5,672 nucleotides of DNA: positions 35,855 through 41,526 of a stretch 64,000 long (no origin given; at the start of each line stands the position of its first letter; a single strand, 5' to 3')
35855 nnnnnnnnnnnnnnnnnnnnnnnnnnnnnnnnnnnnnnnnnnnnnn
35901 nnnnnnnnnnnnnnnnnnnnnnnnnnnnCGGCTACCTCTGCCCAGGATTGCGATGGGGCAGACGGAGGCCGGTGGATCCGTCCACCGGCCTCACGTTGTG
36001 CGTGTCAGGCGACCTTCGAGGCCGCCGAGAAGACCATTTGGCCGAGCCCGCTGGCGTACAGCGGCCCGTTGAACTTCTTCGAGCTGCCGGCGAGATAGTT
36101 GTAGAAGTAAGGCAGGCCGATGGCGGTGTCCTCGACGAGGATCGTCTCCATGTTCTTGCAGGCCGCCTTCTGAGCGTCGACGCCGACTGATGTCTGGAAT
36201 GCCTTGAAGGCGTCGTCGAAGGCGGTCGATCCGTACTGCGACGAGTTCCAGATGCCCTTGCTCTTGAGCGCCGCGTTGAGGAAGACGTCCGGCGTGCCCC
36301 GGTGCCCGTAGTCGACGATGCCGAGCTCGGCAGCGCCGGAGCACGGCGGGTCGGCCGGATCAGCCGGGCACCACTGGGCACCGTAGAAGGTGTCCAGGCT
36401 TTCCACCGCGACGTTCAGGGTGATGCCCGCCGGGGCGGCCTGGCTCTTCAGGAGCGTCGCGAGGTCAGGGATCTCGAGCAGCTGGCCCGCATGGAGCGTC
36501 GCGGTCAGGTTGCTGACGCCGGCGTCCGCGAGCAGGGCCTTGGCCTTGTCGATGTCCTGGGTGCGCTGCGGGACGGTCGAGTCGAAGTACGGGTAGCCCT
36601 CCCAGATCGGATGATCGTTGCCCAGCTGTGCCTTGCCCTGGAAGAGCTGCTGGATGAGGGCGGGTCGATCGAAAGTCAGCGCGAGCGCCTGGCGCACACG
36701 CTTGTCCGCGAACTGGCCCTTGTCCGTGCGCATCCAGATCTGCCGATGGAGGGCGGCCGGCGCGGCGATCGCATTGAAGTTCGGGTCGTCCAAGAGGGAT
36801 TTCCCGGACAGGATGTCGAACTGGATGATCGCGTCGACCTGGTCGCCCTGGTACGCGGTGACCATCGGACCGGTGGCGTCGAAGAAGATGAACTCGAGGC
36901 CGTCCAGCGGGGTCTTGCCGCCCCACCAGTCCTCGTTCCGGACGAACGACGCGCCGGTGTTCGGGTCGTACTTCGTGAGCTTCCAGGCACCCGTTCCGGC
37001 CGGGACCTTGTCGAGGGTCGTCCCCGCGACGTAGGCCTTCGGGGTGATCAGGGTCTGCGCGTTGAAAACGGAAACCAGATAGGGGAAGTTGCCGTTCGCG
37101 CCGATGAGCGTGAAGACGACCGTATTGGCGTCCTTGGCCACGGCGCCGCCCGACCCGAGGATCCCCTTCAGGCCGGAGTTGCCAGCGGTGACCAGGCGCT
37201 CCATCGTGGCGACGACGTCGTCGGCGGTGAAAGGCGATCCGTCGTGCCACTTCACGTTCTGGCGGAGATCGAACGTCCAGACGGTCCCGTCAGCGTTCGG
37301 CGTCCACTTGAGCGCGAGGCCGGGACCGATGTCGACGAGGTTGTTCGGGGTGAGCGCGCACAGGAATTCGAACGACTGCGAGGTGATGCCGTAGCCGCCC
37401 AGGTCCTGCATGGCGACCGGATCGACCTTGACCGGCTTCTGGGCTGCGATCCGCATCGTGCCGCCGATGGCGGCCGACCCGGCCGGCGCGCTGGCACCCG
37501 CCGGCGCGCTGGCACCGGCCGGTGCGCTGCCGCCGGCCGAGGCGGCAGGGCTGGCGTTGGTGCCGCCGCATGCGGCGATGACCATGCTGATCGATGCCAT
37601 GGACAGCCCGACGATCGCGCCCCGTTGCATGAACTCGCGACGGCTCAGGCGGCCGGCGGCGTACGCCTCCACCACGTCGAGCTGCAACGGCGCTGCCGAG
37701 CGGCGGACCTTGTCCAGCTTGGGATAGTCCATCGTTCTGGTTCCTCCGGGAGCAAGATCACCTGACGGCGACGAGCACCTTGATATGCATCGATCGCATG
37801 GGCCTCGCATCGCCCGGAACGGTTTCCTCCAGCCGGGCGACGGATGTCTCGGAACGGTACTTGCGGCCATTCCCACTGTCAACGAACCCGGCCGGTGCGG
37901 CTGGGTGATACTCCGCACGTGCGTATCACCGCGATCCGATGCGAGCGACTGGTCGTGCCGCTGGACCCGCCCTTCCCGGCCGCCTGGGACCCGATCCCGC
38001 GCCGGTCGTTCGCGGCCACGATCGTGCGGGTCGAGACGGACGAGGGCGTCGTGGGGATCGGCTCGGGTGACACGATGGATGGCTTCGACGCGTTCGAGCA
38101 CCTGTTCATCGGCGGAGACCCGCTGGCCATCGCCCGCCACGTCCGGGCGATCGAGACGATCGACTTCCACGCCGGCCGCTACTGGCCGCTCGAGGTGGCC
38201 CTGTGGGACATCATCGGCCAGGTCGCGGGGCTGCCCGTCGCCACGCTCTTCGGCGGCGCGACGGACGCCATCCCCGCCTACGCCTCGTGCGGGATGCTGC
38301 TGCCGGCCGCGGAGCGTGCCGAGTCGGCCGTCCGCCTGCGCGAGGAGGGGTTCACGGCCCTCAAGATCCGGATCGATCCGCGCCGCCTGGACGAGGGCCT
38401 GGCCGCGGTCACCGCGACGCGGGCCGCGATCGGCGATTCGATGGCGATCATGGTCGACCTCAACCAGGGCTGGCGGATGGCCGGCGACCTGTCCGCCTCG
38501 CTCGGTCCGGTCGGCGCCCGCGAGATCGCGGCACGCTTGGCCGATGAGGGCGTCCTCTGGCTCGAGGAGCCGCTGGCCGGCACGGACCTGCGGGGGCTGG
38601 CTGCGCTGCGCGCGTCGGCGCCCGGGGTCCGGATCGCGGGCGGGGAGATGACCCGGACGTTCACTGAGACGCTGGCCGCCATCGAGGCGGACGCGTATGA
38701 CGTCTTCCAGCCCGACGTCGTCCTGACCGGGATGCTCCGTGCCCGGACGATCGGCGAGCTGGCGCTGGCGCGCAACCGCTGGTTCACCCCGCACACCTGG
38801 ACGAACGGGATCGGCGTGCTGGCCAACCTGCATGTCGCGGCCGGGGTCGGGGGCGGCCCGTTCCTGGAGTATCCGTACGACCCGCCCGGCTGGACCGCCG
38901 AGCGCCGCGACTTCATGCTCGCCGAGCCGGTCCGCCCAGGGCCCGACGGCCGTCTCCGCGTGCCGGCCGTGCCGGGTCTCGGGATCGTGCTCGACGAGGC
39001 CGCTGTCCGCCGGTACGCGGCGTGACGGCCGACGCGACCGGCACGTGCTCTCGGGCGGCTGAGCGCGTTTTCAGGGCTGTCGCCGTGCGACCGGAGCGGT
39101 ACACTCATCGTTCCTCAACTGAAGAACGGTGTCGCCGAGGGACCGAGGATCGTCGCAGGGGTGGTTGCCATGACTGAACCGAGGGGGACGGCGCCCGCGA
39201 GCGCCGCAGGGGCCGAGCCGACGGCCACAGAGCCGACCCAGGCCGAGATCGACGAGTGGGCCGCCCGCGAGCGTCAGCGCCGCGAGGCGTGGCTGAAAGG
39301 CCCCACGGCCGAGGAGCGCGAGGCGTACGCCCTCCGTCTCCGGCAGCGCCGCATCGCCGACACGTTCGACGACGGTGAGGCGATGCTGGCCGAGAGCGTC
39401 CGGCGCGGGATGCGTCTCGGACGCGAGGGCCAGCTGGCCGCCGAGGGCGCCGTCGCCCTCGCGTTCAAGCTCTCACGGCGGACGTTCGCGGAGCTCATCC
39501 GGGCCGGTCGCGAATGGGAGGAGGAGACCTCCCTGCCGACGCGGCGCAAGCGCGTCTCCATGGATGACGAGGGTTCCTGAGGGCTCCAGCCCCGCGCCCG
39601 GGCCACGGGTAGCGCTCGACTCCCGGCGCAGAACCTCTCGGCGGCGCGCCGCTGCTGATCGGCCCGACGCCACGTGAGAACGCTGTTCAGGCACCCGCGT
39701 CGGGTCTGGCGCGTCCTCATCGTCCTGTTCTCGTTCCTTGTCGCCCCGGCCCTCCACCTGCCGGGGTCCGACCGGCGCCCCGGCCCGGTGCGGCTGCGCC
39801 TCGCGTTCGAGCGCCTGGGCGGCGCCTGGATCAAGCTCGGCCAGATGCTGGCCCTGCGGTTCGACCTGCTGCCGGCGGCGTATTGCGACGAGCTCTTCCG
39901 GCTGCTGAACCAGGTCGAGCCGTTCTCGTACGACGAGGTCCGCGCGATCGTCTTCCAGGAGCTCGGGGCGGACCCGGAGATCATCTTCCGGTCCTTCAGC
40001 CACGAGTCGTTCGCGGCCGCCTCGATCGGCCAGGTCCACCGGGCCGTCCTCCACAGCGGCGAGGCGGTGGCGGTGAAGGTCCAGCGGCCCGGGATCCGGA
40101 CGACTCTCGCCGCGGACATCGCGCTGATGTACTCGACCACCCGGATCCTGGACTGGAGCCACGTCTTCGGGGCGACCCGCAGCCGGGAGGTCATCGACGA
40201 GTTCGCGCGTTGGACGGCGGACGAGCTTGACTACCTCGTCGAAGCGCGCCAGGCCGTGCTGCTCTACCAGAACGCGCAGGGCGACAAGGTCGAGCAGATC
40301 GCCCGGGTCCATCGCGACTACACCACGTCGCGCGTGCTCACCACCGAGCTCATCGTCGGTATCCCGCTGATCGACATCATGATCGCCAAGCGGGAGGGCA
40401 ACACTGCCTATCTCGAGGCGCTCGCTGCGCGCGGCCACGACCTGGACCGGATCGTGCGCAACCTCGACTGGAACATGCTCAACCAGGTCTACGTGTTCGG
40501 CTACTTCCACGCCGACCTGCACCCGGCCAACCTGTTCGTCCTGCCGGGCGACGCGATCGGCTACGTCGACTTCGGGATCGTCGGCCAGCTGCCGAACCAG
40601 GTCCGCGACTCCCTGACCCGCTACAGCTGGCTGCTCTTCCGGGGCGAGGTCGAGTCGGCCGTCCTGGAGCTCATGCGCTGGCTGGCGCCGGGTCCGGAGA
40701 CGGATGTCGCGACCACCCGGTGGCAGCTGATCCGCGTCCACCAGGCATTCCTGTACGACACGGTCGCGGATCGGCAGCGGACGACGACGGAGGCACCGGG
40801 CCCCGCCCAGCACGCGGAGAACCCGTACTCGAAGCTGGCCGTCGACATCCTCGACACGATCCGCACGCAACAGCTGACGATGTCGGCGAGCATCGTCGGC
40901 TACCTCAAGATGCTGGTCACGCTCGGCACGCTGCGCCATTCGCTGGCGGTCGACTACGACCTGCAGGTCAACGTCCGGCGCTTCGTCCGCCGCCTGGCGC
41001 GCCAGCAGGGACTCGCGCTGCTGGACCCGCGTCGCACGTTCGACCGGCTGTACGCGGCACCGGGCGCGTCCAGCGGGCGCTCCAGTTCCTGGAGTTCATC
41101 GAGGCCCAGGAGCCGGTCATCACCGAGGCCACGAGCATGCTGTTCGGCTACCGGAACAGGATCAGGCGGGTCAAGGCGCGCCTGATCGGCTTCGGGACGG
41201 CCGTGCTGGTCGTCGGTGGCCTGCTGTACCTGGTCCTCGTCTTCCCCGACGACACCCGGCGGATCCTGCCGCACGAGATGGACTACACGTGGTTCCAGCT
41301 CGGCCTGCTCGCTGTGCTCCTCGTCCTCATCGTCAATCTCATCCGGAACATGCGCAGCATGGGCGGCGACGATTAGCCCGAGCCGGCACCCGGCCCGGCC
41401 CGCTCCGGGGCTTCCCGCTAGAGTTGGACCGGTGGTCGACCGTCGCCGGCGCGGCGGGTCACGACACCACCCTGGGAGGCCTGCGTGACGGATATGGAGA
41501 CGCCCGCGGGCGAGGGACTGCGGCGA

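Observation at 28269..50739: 22-kb methylated-amine catabolic neighbourhood with two MttB paralogs and no corrinoid partner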

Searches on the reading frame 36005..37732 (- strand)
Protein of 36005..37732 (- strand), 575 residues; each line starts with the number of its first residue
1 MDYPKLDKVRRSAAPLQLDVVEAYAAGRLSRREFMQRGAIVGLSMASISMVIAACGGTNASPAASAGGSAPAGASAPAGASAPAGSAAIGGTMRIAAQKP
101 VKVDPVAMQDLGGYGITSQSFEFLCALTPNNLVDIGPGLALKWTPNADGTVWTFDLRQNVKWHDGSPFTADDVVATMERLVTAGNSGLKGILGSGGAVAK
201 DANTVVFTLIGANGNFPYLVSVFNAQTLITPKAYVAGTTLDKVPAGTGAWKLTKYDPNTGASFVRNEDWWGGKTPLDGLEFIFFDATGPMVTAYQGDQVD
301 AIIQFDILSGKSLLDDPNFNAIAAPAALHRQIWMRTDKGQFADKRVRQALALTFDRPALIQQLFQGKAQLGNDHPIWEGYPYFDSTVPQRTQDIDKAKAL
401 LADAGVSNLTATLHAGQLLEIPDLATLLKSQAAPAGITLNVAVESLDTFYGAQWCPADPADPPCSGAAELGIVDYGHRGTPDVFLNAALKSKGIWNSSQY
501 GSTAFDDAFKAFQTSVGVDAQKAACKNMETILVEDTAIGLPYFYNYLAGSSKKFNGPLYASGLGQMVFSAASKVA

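Call 6: search_protein_families(library=pfam, proteins=[window:36005-37732:-], max_evalue=0.01)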
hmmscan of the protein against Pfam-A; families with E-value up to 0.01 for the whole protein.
window:36005-37732:- (575 aa): 1 family
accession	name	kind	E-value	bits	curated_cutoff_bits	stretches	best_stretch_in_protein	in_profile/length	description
PF00496.27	SBP_bac_5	-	3.9e-70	237.2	32.4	1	135-446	2-326/368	Bacterial extracellular solute-binding proteins, family 5 Middle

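Call 56: search_protein_families(library=ncbifam, proteins=[window:36005-37732:-], max_evalue=0.00001)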
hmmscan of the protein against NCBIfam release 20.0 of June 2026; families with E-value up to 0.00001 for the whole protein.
window:36005-37732:- (575 aa): 10 families
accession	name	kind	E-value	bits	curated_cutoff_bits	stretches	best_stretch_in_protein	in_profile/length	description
NF045468.1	Opp5A_nikA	equivalog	6.2e-36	123.9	600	1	131-535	53-450/488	nickel ABC transporter substrate-binding protein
TIGR02294.1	nickel_nikA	equivalog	6.6e-31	107.4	393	1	134-406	47-327/501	nickel ABC transporter substrate-binding protein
NF047575.1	opine_bind_CntA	exception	1e-22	80.4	800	1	131-407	73-361/535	staphylopine-dependent metal ABC transporter substrate-binding lipoprotein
NF045467.1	Opp4A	equivalog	5.2e-22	77.8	650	2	240-406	203-380/556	oligopeptide ABC transporter substrate-binding protein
NF011684.0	PRK15104.1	equivalog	2.1e-17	63.1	947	1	96-182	45-128/543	oligopeptide ABC transporter substrate-binding protein OppA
NF043070.1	DppA_dipep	equivalog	1.5e-16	60.1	1005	1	133-408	72-370/535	dipeptide ABC transporter periplasmic-binding protein DppA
TIGR04028.1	SBP_KPN_01854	hypoth_equivalog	2e-16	59.7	468.5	1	133-407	42-332/509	TIGR04028 family ABC transporter substrate-binding protein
NF011942.0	PRK15413.1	equivalog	5.4e-15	55.1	594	1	139-413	75-351/512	glutathione ABC transporter substrate-binding protein GsiB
NF011689.0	PRK15109.1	equivalog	5.7e-12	45.1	560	1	238-415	206-382/547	ABC transporter substrate-binding protein SapA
NF007287.0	PRK09755.1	equivalog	5.1e-07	28.9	1098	0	100-183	43-124/535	ABC transporter substrate-binding protein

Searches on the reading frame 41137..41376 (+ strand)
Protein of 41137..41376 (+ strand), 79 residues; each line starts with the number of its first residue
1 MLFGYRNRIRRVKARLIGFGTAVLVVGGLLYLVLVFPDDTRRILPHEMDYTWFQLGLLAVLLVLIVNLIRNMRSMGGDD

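Call 7: search_protein_families(library=pfam, proteins=[window:41137-41376:+], max_evalue=0.01)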
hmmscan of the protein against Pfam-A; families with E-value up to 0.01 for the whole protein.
window:41137-41376:+ (79 aa): 2 families
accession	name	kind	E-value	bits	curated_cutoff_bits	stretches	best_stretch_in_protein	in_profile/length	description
PF18920.5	DUF5671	-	0.0057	17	28.4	1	16-69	44-95/132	Domain of unknown function (DUF5671)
PF04893.22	Yip1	-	0.0069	16.7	28.6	1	2-67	86-142/173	Yip1 domain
